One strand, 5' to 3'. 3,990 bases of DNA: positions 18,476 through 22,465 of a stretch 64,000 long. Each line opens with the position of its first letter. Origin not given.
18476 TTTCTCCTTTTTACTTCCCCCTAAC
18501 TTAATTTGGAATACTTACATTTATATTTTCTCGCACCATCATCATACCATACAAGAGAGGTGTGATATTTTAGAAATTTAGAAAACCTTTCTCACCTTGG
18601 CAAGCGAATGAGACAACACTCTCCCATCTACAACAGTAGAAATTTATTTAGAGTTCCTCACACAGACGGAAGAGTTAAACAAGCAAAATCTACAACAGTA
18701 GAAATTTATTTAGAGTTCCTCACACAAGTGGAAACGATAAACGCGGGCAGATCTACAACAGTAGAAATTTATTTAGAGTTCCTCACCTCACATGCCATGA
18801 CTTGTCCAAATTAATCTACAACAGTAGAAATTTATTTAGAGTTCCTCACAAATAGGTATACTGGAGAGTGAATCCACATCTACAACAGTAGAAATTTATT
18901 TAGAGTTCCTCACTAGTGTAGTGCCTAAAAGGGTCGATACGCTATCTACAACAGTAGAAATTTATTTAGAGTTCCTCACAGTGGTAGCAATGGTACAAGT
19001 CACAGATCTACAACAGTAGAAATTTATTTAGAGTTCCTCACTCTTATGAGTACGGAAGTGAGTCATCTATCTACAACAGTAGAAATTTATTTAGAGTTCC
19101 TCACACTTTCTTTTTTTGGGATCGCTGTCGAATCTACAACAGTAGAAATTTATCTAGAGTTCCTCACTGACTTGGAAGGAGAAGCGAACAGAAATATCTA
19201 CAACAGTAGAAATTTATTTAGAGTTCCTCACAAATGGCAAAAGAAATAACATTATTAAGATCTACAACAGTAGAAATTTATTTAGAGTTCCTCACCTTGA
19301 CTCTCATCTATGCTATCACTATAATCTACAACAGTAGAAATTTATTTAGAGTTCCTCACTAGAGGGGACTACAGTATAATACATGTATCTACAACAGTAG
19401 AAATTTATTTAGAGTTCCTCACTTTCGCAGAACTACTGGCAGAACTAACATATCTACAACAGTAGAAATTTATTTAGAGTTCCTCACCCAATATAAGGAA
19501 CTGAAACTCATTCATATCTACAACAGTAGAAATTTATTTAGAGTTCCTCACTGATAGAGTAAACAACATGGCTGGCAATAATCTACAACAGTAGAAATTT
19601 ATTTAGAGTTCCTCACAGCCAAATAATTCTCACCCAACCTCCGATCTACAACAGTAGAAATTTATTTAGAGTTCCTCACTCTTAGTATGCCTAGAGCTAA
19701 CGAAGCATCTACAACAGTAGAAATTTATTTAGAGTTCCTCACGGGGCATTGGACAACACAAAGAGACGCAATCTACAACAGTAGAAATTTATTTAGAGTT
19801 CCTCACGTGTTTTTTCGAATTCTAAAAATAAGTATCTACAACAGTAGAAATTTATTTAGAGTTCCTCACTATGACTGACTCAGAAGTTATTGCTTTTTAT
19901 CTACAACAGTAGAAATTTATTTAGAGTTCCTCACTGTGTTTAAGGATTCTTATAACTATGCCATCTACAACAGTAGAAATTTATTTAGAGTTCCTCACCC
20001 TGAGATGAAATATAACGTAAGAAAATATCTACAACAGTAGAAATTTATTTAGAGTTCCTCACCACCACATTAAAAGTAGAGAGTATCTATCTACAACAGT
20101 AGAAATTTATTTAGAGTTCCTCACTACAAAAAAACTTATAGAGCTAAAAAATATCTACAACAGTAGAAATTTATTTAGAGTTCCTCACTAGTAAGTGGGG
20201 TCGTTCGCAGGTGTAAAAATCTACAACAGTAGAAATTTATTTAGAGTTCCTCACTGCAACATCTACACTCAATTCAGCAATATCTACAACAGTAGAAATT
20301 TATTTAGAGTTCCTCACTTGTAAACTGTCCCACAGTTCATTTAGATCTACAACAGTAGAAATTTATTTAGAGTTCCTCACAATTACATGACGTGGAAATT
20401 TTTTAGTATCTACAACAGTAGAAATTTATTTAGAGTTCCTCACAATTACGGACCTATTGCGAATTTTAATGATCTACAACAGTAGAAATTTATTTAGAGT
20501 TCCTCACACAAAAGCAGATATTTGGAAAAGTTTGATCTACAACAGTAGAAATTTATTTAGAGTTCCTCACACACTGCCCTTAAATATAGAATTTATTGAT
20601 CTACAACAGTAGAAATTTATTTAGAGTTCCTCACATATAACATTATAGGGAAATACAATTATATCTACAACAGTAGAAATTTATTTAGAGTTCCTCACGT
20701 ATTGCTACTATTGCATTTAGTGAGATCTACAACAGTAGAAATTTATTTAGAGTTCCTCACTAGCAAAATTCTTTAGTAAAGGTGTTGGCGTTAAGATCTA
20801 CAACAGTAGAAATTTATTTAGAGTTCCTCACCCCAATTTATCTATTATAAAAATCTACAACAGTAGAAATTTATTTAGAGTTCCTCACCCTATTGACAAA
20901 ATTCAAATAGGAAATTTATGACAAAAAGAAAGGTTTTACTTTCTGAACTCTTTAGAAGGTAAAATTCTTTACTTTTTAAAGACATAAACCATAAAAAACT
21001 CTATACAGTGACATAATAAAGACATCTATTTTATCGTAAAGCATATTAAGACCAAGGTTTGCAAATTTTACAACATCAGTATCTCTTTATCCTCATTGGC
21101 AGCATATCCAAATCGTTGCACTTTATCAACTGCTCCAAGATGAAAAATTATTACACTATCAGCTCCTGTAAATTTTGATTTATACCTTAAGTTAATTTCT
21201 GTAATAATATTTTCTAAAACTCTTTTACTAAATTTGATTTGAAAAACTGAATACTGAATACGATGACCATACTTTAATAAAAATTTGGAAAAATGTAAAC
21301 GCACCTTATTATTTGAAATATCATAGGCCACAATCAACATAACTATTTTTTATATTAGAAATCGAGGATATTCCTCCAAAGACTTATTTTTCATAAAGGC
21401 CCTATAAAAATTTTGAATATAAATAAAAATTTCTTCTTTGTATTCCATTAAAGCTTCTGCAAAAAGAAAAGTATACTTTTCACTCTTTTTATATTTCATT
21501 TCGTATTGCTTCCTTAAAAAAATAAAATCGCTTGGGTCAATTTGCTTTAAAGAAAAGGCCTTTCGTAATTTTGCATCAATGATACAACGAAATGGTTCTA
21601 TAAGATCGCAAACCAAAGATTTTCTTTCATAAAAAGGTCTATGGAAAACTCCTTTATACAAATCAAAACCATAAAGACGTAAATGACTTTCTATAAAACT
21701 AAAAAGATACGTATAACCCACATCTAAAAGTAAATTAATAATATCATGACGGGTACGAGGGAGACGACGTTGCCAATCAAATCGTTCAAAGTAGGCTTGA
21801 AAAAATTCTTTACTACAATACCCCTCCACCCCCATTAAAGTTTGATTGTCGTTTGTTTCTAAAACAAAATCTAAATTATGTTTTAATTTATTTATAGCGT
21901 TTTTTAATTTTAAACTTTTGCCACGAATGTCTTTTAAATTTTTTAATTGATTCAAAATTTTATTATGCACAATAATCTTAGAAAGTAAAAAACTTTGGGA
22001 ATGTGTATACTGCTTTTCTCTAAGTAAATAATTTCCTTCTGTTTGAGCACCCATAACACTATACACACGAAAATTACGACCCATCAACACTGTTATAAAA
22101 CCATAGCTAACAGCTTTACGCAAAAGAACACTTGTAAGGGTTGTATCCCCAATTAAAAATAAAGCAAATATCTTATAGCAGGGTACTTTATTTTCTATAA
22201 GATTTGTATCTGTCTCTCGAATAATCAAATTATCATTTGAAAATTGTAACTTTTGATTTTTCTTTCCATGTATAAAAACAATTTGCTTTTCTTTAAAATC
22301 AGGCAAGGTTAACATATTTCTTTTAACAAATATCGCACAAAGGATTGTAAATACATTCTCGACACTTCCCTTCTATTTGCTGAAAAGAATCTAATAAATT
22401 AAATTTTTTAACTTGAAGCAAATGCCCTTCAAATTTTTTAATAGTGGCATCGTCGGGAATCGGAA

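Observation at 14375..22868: Complete tracrRNA-less class 2 CRISPR system: Cas12a (Cpf1) effector, cas4-cas1-cas2 and a 36-repeat array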

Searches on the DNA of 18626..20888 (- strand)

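Call 23: search_dna_similar(query=window:18626-20888:-, collection=phages, mode=distant, max_evalue=10, max_rows=30)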
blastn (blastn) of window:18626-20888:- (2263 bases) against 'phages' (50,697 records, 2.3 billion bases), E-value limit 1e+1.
Records with a match: 31; places in all: 31; records where one place covers at least 80% of the query: 0.
Best place of each record, by identity: 95-99% 4; 90-95% 12; 80-90% 13; 60-80% 2.
By first word of the organism name: Escherichia 9; Leptospira 3; Enterococcus 3; Olleya 2; Cyanophage 2; Pseudomonas 2; Brevibacillus 2; Bacillus 2; Capybara 1; Fusobacterium 1; and 4 more.
By host as written in the record: Escherichia coli O157:H7 8; Homo sapiens 3; - 3; Enterococcus_D gallinarum DO103 3; Olleya sp. HaHaR_3_96 2; Prochlorococcus NATL2A 2; Brevibacillus laterosporus 2; Leptospira inadai M34/99 serogroup Lyme 1; and 7 more.
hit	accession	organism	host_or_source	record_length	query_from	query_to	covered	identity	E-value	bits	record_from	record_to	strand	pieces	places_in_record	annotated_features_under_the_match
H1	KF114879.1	Leptospira phage vB_LbrZ_5399-LE1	Homo sapiens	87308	207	1946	17%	96.4%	6e-2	641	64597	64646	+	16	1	none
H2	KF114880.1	Leptospira phage vB_LinZ_10-LE1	Homo sapiens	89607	207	1946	17%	96.4%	6e-2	641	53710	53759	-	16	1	none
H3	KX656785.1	Leptospira phage Lin_34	Leptospira inadai M34/99 serogroup Lyme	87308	207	1946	17%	96.4%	6e-2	641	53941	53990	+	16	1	record has no annotation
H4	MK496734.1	Capybara microvirus Cap1_SP_161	Hydrochoerus hydrochaeris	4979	208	1447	5%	88.5%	8e+0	158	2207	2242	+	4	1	none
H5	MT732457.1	Olleya phage Harreka_1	Olleya sp. HaHaR_3_96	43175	836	880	2%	79.2%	2e+0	41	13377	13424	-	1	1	hypothetical protein (x2)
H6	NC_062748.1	Olleya phage Harreka_1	Olleya sp. HaHaR_3_96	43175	836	880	2%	79.2%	2e+0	41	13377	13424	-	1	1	hypothetical protein (x2)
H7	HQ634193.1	Cyanophage P-RSM6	Prochlorococcus NATL2A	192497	167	207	2%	80.5%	8e+0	39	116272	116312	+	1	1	hypothetical protein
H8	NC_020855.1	Cyanophage P-RSM6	Prochlorococcus NATL2A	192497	167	207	2%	80.5%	8e+0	39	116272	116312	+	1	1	virion structural protein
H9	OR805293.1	Pseudomonas phage Deifobo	Pseudomonas aeruginosa PAO1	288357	214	254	2%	80.4%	8e+0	39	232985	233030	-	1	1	SbcC-like subunit of palindrome specific endonuclease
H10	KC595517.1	Brevibacillus phage Abouo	Brevibacillus laterosporus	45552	725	762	2%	84.6%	2e+0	41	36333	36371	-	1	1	antirepressor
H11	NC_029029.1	Brevibacillus phage Abouo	Brevibacillus laterosporus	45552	725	762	2%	84.6%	2e+0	41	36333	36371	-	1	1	anti-repressor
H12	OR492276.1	Fusobacterium phage phiKSUM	Fusobacterium sp.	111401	729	764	2%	86.8%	8e+0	40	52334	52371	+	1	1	hypothetical protein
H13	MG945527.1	Microviridae sp.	cattle genital tract secretion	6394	2044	2079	2%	86.1%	8e+0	40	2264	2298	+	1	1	none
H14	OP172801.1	Enterococcus phage EG103P1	Enterococcus_D gallinarum DO103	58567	593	627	2%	85.7%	2e+0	42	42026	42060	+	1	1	hypothetical protein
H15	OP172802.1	Enterococcus phage EG103P2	Enterococcus_D gallinarum DO103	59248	593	627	2%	85.7%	2e+0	42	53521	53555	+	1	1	hypothetical protein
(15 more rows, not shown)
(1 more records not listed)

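Call 43: search_dna_similar(query=window:18626-20888:-, collection=plasmids, mode=distant, max_evalue=10, max_rows=20)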
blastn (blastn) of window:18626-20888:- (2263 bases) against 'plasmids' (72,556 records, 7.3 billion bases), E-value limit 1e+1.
Records with a match: 9; places in all: 9; records where one place covers at least 80% of the query: 0.
Best place of each record, by identity: 95-99% 1; 90-95% 4; 80-90% 4.
By first word of the organism name: Bacillus 4; Escherichia 1; Fusobacterium 1; Ligilactobacillus 1; Priestia 1; Salmonella 1.
By predicted mobility (MOB-suite, as given by PLSDB): non-mobilizable 6; conjugative 2; mobilizable 1.
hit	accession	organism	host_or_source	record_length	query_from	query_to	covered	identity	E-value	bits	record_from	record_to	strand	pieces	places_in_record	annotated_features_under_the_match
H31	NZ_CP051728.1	Escherichia coli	Homo sapiens,whole organism,rectal swab ...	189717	707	1512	4%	80.0%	2e+0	86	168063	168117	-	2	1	none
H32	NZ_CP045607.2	Bacillus cereus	Whole organism,soil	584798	750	786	2%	89.5%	6e-1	45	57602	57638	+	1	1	hypothetical protein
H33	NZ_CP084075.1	Fusobacterium vincentii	-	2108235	457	496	2%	81.4%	8e+0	41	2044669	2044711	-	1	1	none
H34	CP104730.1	Ligilactobacillus salivarius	swine,pure culture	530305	1689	1720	1%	90.6%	8e+0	42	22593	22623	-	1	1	DUF6037 family protein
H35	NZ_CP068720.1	Bacillus cereus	Angelica sinensis Dlies,single cell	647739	1059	1090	1%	87.5%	8e+0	41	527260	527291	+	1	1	class I adenylate-forming enzyme family protein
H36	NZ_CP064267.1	Bacillus pseudomycoides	cell culture,Zoo wolf area soil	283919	563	592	1%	90.0%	8e+0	42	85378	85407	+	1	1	none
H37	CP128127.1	Bacillus cereus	bacterial isolate,pine forrest soil ...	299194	563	592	1%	90.0%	8e+0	42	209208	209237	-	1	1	none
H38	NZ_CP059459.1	Priestia megaterium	Prokaryotes,soil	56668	1058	1084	1%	92.6%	8e+0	41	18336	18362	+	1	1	hypothetical protein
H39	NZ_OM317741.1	Salmonella sp.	-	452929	1635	1659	1%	96.0%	8e+0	42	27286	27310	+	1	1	MFS transporter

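Call 62: get_annotated_region(hit=H1, flank=1500)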
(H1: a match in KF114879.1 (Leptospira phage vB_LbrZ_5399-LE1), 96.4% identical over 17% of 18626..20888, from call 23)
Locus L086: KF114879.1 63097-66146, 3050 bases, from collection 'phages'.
description: Leptospira phage LbrZ_5399, complete genome.
organism: Leptospira phage vB_LbrZ_5399-LE1 (NCBI taxid 1334245)
taxonomy: Viruses; Duplodnaviria; Heunggongvirae; Uroviricota; Caudoviricetes
host: Homo sapiens; source: -; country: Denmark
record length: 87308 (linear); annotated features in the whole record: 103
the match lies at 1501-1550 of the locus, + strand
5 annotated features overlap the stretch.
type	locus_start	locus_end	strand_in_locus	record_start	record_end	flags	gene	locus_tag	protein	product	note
CDS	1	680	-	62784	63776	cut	-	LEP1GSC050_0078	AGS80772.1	hypothetical protein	-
CDS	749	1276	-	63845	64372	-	-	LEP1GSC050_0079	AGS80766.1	hypothetical protein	-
CDS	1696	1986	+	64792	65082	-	-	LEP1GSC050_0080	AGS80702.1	putative toxin-antitoxin system, toxin component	-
CDS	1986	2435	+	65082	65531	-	-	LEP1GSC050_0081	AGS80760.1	hypothetical protein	identified by glimmer; putative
CDS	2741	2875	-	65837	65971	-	-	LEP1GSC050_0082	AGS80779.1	hypothetical protein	identified by glimmer; putative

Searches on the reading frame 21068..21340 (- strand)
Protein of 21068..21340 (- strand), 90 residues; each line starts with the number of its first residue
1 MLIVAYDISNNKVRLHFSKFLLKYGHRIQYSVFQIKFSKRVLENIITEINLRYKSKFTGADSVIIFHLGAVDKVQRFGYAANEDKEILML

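Call 5: search_protein_families(library=pfam, proteins=[window:21068-21340:-])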
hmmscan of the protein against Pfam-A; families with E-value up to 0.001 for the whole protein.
window:21068-21340:- (90 aa): 1 family
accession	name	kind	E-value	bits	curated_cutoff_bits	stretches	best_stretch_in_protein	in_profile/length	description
PF09827.14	CRISPR_Cas2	-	1e-13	51.7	23.8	1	1-70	2-68/74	CRISPR associated protein Cas2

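Call 7: search_protein_families(library=ncbifam, proteins=[window:21068-21340:-])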
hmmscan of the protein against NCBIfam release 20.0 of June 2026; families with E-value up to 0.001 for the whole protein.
window:21068-21340:- (90 aa): 1 family
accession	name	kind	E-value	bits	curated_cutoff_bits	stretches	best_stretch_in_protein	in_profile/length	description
TIGR01573.1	cas2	equivalog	4.3e-10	39.7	24.5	1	2-71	3-75/96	CRISPR-associated endonuclease Cas2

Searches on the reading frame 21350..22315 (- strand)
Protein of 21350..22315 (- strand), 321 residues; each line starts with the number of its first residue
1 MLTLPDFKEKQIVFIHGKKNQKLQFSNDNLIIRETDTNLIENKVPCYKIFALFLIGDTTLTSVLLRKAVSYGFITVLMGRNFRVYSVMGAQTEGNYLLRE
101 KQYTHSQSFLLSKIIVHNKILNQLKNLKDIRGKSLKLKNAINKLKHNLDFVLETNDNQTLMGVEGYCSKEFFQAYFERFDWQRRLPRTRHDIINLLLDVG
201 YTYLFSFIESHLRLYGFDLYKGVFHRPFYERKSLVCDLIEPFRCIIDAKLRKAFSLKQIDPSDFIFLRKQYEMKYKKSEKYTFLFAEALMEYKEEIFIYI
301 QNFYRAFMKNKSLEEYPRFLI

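Call 5: search_protein_families(library=pfam, proteins=[window:21350-22315:-])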
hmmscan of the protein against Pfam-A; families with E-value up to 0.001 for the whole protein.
window:21350-22315:- (321 aa): 1 family
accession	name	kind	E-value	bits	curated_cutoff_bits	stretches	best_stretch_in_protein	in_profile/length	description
PF01867.21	Cas_Cas1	-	7.9e-45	153.6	22.3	1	20-282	7-278/283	CRISPR associated protein Cas1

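Call 7: search_protein_families(library=ncbifam, proteins=[window:21350-22315:-])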
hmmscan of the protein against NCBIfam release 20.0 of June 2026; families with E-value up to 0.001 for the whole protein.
window:21350-22315:- (321 aa): 8 families
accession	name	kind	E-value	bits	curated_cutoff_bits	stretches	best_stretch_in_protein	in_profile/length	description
TIGR04329.1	cas1_PREFRAN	exception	2.3e-111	371.9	300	1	6-320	1-316/317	type V CRISPR-associated endonuclease Cas1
NF049935.1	cas4g_cas1g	exception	3.7e-33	114.8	560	1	5-285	209-499/546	CRISPR-associated endonuclease Cas4g/Cas1g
TIGR00287.1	cas1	equivalog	7.1e-33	114.1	71.7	1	21-290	9-290/327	CRISPR-associated endonuclease Cas1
TIGR04093.1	cas1_CYANO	exception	3.8e-30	105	385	1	26-302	15-305/334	type I-D CRISPR-associated endonuclease Cas1d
TIGR03640.1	cas1_DVULG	exception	2.8e-27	95.8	385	1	19-265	11-273/340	type I-C CRISPR-associated endonuclease Cas1c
TIGR03639.1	cas1_NMENI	exception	1.1e-21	77.3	120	1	18-252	7-231/278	type II CRISPR-associated endonuclease Cas1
TIGR03983.1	cas1_MYXAN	equivalog_domain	5.4e-13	48.6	358.05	1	5-299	6-315/347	type I-MYXAN CRISPR-associated endonuclease Cas1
TIGR03641.1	cas1_HMARI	exception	9e-11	41.6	304.1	1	25-274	13-266/324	type I-B CRISPR-associated endonuclease Cas1b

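Call 38: find_encoding_contigs(protein=window:21350-22315:-, flank=3000, max_places=3)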
Protein window:21350-22315:- (321 aa): no gene with exactly this product is on record in the collection.
